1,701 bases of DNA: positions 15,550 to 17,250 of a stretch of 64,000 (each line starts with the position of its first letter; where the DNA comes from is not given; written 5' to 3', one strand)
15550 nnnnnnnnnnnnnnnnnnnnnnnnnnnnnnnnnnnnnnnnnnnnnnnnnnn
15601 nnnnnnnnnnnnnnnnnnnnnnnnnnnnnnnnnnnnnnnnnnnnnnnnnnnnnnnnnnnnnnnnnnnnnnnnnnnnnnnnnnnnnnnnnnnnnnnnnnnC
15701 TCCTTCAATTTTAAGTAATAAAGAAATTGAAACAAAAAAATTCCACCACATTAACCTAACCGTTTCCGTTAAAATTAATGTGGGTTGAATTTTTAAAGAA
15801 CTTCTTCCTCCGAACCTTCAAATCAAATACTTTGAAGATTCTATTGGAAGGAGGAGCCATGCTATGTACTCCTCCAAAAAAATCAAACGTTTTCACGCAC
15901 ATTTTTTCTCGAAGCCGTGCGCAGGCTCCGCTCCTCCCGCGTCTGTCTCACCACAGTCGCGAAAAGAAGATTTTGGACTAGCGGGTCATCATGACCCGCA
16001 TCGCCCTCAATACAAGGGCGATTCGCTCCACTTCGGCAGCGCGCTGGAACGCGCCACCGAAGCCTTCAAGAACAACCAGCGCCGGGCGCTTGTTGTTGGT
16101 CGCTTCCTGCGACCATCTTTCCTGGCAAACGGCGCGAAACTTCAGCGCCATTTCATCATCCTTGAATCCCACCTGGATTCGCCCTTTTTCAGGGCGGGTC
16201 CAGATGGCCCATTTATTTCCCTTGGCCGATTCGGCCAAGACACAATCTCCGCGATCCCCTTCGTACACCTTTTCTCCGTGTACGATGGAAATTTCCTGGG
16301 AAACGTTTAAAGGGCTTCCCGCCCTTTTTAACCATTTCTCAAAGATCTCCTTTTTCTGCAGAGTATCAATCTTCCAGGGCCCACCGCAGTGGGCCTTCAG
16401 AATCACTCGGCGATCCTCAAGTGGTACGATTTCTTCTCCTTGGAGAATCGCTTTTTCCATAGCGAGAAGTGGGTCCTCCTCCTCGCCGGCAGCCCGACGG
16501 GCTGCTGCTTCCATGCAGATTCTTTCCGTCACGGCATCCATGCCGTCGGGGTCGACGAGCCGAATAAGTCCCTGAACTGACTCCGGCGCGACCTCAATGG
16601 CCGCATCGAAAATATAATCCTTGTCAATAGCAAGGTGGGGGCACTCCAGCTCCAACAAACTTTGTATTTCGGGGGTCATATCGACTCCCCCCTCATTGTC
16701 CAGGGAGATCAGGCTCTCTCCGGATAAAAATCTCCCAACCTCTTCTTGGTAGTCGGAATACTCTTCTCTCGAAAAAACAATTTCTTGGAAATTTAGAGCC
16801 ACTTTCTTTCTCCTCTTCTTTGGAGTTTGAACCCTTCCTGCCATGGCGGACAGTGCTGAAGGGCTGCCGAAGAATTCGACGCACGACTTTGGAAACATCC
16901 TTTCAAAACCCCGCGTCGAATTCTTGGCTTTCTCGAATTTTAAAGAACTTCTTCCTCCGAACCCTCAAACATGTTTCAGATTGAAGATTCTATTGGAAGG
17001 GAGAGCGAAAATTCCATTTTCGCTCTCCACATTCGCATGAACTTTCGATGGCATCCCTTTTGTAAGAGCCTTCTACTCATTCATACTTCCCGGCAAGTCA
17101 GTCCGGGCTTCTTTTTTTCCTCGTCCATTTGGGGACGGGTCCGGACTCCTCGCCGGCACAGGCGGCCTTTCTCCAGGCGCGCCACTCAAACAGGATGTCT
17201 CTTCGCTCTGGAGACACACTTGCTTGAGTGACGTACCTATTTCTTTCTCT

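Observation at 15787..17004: Two copies of a ~70-nt promoter-like element placed 35-36 nt upstream of adjacent, non-paralogous genes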

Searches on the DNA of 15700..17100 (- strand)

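Call 26: search_rna_families(sources=[L001, L003, L004], threshold=evalue, max_evalue=1, show_alignments=4)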
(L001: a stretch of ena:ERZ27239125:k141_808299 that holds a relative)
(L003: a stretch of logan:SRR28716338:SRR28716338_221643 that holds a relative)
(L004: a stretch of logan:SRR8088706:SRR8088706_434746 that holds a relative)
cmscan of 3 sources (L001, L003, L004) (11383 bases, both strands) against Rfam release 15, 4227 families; matches with E-value up to 1: 6.
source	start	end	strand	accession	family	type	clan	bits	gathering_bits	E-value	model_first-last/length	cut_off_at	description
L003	1413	1453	+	RF00008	Hammerhead_3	Gene; ribozyme;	CL00010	26.3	48.5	0.045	1-54/54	no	Hammerhead ribozyme (type III)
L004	1847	1903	+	RF00775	mir-432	Gene; miRNA;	-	25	70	0.17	1-87/87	no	mir-432 microRNA precursor family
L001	1033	1152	+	RF00166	PrrB_RsmZ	Gene; sRNA;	CL00106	24.7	44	0.021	1-133/133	no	PrrB/RsmZ RNA family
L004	3193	3228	-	RF01329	CRISPR-DR15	Gene; CRISPR;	-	22.8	36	0.65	1-37/37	no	CRISPR RNA direct repeat element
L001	836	872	-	RF01716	PhotoRC-I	Cis-reg;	-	20.6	45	0.12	1-44/44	no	PhotoRC-I RNA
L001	1818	1877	+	RF01144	sR17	Gene; snRNA; snoRNA; CD-box;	-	20.4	36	0.41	1-55/55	no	Small nucleolar RNA sR17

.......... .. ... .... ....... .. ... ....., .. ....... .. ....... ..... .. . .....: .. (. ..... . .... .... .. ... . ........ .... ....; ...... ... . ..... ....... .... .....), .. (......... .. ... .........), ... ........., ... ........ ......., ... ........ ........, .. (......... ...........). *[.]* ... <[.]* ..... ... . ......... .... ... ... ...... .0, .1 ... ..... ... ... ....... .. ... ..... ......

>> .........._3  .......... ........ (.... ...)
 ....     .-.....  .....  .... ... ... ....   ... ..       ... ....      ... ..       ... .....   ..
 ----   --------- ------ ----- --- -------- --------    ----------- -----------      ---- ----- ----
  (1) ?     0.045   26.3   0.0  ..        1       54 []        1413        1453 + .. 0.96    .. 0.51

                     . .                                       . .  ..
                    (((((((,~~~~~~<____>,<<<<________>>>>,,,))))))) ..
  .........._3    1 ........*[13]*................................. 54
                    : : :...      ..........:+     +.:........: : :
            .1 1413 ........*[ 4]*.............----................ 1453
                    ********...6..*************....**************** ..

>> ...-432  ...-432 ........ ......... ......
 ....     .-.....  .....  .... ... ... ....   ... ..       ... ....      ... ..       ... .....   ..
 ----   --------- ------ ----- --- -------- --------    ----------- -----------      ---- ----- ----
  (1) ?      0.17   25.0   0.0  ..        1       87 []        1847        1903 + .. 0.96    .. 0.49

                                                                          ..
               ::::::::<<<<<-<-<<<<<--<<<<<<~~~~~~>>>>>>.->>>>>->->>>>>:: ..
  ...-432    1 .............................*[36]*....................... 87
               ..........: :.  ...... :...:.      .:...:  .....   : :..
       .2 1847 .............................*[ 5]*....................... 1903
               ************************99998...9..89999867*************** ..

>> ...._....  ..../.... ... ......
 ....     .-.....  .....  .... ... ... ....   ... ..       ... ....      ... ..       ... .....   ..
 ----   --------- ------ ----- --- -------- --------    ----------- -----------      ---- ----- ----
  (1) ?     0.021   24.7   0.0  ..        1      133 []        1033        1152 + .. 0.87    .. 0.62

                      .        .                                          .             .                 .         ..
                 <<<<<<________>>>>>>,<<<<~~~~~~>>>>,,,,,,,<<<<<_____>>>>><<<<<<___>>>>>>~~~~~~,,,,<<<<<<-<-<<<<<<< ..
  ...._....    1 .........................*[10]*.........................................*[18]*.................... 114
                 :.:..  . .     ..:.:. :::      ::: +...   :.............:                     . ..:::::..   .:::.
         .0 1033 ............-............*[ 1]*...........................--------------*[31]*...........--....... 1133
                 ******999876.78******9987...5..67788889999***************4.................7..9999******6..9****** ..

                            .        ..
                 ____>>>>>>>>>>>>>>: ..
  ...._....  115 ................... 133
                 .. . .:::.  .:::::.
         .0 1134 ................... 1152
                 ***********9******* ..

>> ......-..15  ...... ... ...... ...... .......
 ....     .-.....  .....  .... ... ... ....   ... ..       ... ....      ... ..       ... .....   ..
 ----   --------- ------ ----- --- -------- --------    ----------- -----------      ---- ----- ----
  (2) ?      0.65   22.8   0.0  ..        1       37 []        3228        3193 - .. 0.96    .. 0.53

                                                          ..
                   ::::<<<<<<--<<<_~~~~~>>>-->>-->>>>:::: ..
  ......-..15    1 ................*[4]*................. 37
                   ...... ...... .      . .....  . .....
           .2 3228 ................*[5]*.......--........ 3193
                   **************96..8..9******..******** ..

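Call 103: search_dna_similar(query=window:15700-17100:-, collection=phages, mode=distant, max_rows=5)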
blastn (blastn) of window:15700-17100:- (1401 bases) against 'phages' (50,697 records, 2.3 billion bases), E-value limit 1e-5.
No match.

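Call 112: search_with_rna_model(model_id=R2, source=L019, filters=off, max_evalue=1, show_alignments=3)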
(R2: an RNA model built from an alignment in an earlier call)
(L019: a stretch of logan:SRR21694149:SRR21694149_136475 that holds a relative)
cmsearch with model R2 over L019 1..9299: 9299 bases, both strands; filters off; matches with E-value up to 1: 7.
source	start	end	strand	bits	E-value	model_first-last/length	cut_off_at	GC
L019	2585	2671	+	12.6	0.047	1-82/82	no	0.55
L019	6681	6762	+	9.9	0.22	1-82/82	no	0.59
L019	729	797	-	8.6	0.45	1-82/82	no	0.64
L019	305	359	+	8.4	0.53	1-82/82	no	0.44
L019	4196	4226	+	8.3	0.54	38-74/82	no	0.48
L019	5941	6004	-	8.2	0.59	1-82/82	no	0.56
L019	578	644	+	7.9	0.68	1-82/82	no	0.49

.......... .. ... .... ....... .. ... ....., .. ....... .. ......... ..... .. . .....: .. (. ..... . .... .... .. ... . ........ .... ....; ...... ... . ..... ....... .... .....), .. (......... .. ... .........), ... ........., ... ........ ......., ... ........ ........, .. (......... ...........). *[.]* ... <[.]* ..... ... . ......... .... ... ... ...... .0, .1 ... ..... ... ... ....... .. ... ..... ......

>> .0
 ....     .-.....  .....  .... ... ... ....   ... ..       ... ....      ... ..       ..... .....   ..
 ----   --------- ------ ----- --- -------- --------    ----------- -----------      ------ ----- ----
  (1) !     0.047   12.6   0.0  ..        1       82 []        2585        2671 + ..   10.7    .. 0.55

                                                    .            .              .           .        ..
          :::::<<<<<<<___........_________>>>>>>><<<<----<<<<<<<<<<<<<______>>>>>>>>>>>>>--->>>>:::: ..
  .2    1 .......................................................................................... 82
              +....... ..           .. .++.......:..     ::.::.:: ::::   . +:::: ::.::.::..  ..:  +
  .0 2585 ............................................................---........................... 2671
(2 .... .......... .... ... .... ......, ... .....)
